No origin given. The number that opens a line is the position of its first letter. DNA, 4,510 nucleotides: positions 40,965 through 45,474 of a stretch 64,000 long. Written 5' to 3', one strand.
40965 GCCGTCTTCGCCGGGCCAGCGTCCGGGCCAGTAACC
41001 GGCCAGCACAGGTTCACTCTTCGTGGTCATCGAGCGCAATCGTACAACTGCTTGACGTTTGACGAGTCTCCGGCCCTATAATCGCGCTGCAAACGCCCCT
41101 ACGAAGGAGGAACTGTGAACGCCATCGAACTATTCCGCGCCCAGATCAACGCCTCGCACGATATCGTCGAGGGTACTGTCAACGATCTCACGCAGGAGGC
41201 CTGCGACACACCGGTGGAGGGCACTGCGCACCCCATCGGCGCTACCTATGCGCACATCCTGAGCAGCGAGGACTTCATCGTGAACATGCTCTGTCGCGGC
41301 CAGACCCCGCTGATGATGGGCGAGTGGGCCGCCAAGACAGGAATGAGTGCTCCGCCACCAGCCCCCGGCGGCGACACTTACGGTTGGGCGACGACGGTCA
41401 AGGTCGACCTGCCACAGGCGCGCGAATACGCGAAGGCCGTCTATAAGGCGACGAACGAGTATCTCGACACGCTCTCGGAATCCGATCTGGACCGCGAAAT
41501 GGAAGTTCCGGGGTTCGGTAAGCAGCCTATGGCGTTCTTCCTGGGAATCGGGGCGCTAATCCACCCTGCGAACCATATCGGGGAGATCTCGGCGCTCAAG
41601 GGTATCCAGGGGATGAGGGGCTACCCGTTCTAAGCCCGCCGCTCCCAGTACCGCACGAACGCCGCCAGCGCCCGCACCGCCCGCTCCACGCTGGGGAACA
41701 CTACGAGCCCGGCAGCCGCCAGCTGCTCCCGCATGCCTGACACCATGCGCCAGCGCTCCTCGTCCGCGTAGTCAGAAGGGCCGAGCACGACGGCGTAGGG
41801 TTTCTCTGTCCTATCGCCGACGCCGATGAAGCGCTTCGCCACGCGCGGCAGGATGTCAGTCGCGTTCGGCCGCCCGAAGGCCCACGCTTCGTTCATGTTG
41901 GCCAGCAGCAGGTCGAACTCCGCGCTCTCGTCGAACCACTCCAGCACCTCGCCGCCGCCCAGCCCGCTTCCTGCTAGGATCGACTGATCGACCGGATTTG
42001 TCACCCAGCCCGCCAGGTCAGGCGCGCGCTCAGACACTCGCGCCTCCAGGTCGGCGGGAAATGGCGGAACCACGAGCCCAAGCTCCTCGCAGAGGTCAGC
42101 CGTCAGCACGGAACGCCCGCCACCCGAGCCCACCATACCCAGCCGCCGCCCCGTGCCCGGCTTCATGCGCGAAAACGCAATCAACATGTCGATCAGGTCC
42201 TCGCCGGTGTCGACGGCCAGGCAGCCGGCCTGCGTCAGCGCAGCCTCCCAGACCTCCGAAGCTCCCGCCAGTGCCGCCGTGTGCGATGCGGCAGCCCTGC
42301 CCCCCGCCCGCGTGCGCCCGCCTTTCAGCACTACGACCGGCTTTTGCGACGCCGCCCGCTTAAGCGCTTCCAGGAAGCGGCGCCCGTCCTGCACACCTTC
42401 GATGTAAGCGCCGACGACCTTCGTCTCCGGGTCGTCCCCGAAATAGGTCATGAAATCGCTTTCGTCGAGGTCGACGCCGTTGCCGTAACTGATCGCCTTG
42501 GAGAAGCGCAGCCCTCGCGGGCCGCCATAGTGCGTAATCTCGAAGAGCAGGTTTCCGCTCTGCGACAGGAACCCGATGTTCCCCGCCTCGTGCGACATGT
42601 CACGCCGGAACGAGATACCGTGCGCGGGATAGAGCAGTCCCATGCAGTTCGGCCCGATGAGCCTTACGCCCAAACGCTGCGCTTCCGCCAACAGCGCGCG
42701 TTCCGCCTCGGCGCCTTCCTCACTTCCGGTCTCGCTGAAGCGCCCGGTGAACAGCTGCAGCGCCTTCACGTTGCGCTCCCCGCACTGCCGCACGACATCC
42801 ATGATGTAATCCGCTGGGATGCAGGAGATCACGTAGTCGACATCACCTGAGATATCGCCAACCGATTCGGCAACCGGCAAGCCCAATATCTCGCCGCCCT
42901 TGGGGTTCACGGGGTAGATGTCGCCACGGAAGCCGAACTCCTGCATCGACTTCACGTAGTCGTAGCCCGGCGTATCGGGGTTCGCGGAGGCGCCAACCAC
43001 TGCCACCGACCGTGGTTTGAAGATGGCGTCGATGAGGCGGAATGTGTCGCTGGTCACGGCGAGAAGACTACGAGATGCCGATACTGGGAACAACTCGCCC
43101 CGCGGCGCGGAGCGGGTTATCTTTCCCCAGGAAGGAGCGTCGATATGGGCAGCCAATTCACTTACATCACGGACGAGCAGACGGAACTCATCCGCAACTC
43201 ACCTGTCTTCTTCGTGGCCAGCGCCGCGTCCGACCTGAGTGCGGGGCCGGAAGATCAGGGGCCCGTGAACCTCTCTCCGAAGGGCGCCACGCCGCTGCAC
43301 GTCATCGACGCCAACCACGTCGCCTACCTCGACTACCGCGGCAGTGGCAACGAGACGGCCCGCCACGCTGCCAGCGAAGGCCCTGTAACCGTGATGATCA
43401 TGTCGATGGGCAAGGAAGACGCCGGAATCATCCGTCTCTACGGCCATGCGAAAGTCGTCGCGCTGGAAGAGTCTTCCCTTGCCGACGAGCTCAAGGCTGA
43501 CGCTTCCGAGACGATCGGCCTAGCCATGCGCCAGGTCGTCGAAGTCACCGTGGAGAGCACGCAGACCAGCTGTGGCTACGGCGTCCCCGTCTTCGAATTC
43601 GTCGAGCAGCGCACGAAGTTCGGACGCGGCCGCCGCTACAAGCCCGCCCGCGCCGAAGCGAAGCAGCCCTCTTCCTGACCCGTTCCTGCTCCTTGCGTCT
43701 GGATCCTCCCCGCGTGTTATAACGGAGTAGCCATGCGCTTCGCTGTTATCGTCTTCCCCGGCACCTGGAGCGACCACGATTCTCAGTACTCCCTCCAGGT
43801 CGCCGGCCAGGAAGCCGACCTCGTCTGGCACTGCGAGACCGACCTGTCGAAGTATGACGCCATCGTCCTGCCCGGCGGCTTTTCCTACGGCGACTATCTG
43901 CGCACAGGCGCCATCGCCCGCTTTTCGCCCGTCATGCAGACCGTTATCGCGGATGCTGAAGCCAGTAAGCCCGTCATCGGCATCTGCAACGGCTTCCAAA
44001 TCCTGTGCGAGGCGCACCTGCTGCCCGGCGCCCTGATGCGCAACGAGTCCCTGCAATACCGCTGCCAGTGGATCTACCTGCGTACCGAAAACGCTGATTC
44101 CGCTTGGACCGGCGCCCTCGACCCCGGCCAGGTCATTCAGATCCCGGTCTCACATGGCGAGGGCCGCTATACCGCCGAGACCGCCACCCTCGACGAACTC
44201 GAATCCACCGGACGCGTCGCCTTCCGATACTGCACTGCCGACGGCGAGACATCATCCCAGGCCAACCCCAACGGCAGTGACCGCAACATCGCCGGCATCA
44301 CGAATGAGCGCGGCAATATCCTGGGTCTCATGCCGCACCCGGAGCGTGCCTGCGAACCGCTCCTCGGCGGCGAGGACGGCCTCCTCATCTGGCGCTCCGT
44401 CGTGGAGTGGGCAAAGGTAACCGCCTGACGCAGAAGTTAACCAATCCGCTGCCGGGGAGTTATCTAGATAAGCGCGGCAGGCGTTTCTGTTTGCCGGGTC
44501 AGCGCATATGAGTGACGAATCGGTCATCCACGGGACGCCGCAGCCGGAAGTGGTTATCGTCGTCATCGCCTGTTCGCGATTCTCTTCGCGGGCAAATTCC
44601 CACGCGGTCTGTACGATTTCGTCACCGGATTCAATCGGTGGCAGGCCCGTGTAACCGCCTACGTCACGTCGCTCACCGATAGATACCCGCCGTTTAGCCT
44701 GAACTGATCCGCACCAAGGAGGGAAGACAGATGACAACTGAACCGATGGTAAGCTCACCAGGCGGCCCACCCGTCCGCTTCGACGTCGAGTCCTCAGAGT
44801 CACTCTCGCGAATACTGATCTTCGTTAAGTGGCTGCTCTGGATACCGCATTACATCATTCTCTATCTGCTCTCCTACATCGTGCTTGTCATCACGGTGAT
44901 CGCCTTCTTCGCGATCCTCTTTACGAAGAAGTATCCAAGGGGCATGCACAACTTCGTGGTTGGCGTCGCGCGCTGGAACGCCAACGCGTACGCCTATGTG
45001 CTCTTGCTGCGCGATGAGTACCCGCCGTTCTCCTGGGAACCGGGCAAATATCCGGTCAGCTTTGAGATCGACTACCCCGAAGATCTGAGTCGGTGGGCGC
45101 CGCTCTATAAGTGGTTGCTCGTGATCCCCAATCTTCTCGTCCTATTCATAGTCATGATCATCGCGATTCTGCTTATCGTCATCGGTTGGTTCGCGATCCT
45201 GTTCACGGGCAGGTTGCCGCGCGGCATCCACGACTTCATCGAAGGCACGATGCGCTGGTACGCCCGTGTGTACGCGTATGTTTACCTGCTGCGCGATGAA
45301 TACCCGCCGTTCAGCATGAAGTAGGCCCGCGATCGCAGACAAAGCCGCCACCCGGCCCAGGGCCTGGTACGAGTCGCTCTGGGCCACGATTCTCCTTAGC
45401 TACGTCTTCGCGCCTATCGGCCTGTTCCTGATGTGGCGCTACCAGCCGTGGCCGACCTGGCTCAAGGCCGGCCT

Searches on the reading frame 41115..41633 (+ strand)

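Call 78: search_protein_families(library=pfam, proteins=[window:41115-41633:+], max_evalue=0.00001)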
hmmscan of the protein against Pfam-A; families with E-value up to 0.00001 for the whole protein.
window:41115-41633:+ (172 aa): 1 family
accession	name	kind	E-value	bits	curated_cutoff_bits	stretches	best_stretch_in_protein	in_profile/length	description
PF12867.12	DinB_2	-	3.1e-13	50.7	24.8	1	12-158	3-128/128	DinB superfamily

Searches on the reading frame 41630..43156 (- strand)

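Call 59: search_protein_families(library=pfam, proteins=[window:41630-43156:-], max_evalue=0.0001)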
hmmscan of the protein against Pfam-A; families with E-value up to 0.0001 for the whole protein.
window:41630-43156:- (508 aa): 3 families
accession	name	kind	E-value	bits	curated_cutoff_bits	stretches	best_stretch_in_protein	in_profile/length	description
PF13607.11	Succ_CoA_lig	-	1.7e-49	167.6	27.4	1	191-326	1-136/138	Succinyl-CoA ligase like flavodoxin domain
PF13380.12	CoA_binding_2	-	5.8e-25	88.4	22.8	1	49-176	1-115/116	CoA binding domain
PF02629.25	CoA_binding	-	6.2e-11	43.3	22.3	1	47-137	2-95/97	CoA binding domain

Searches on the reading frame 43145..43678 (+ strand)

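Call 78: search_protein_families(library=pfam, proteins=[window:43145-43678:+], max_evalue=0.00001)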
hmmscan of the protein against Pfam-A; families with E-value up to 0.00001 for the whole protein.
window:43145-43678:+ (177 aa): 1 family
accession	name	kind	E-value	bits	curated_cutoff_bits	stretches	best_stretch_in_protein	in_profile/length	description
PF01243.27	PNPOx_N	-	2.5e-06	28.3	28.1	1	8-142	1-119/120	Pyridoxamine 5'-phosphate oxidase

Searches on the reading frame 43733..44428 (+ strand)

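Call 78: search_protein_families(library=pfam, proteins=[window:43733-44428:+], max_evalue=0.00001)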
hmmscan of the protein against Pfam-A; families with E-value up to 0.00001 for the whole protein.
window:43733-44428:+ (231 aa): 3 families
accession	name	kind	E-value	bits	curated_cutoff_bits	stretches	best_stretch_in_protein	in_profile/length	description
PF13507.12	GATase_5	-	7.7e-44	150.2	27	1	2-209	3-232/260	CobB/CobQ-like glutamine amidotransferase domain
PF01965.30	DJ-1_PfpI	-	1.9e-07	31.5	26.6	1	35-100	56-116/165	DJ-1/PfpI family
PF07685.20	GATase_3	-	2.2e-07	31.1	27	1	35-94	34-91/196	CobB/CobQ-like glutamine amidotransferase domain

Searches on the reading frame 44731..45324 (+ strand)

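Call 78: search_protein_families(library=pfam, proteins=[window:44731-45324:+], max_evalue=0.00001)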
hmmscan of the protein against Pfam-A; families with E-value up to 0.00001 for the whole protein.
window:44731-45324:+ (197 aa): 1 family
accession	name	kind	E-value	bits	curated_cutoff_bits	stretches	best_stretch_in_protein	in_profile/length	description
PF14333.11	DUF4389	-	1.1e-28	99.4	25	2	125-194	5-74/76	Domain of unknown function (DUF4389)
